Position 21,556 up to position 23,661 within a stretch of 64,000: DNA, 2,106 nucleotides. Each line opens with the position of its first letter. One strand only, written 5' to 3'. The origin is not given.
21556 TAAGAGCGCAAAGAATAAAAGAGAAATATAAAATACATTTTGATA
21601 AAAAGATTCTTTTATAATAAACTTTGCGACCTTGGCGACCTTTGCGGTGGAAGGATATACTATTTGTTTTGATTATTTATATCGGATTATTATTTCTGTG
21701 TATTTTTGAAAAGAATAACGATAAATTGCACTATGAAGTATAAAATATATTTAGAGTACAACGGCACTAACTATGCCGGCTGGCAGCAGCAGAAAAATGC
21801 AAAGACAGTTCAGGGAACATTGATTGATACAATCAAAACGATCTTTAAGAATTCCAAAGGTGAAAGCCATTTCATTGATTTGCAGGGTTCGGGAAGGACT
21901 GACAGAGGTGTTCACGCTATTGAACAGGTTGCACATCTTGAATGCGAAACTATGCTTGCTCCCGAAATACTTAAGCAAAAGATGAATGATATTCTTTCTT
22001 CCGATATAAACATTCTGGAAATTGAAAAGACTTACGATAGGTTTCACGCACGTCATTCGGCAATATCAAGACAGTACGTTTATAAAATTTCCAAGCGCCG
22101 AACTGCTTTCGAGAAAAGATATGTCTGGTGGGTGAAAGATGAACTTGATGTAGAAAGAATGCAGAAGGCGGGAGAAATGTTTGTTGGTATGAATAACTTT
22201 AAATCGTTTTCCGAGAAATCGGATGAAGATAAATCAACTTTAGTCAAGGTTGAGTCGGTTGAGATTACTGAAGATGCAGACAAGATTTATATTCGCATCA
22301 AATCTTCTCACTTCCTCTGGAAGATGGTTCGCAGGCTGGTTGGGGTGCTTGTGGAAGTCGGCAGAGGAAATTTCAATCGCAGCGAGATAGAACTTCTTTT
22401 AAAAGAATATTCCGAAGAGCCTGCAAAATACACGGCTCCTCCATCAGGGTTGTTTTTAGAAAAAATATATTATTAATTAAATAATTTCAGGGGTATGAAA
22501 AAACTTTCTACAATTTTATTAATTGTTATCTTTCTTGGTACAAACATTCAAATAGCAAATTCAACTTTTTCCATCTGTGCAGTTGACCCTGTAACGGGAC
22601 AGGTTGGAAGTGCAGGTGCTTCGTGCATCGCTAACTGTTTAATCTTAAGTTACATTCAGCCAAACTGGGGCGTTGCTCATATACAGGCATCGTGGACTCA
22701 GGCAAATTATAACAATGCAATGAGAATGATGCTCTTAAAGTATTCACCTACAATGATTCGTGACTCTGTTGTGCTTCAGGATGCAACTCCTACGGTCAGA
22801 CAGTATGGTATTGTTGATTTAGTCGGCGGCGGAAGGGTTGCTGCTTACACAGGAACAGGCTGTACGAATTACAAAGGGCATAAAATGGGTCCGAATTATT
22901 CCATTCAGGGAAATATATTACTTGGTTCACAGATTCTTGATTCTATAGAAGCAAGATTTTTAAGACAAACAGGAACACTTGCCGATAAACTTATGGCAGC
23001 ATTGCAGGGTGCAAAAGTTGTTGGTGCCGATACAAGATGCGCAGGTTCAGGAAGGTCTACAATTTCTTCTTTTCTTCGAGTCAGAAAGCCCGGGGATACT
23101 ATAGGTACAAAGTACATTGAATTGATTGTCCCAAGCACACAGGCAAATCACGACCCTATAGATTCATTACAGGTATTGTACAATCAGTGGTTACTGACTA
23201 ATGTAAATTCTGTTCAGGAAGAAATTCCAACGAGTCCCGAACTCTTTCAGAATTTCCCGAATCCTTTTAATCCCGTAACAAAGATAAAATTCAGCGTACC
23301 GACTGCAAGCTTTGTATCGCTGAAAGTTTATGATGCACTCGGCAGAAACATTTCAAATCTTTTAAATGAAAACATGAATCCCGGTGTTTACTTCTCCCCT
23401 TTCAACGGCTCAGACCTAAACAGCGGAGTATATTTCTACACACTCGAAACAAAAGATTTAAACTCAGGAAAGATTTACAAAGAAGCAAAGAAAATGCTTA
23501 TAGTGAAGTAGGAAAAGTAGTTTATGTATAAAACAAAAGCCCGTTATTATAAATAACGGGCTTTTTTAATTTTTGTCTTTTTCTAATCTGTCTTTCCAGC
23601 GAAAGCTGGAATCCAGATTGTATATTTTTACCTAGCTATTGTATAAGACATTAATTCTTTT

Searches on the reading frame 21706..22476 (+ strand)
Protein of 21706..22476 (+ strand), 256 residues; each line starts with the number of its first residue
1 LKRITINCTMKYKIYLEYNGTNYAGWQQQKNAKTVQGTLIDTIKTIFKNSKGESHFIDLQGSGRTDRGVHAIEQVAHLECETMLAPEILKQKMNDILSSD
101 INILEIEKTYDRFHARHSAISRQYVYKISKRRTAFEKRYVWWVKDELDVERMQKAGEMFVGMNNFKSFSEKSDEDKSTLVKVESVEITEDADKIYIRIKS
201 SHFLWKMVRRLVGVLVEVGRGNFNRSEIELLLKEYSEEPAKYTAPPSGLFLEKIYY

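Call 30: search_protein_families(library=ncbifam, proteins=[window:21706-22476:+], max_evalue=0.01)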
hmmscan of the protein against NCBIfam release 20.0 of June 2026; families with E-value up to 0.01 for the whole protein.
window:21706-22476:+ (256 aa): 3 families
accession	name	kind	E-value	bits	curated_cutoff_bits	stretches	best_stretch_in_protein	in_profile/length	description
TIGR00071.1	hisT_truA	equivalog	1.3e-55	188.6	142.85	1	13-251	4-228/228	tRNA pseudouridine(38-40) synthase TruA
NF000622.1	PRK00021.3-3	equivalog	4.7e-30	105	308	1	16-256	5-227/265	tRNA pseudouridine(38-40) synthase TruA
TIGR03936.1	sam_1_link_chp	equivalog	5.5e-05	23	71.9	1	68-159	56-150/209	TIGR03936 family radical SAM-associated protein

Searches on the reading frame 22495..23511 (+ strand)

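Call 5: search_protein_families(library=pfam, proteins=[window:22495-23511:+], max_evalue=0.01)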
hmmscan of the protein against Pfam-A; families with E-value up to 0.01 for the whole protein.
window:22495-23511:+ (338 aa): 2 families
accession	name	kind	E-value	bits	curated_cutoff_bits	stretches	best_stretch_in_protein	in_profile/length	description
PF06267.17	DUF1028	-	2.8e-32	112.5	26.2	1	24-223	1-191/193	Family of unknown function (DUF1028)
PF18962.6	Por_Secre_tail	-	6.8e-07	29.9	27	1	254-322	2-67/75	Secretion system C-terminal sorting domain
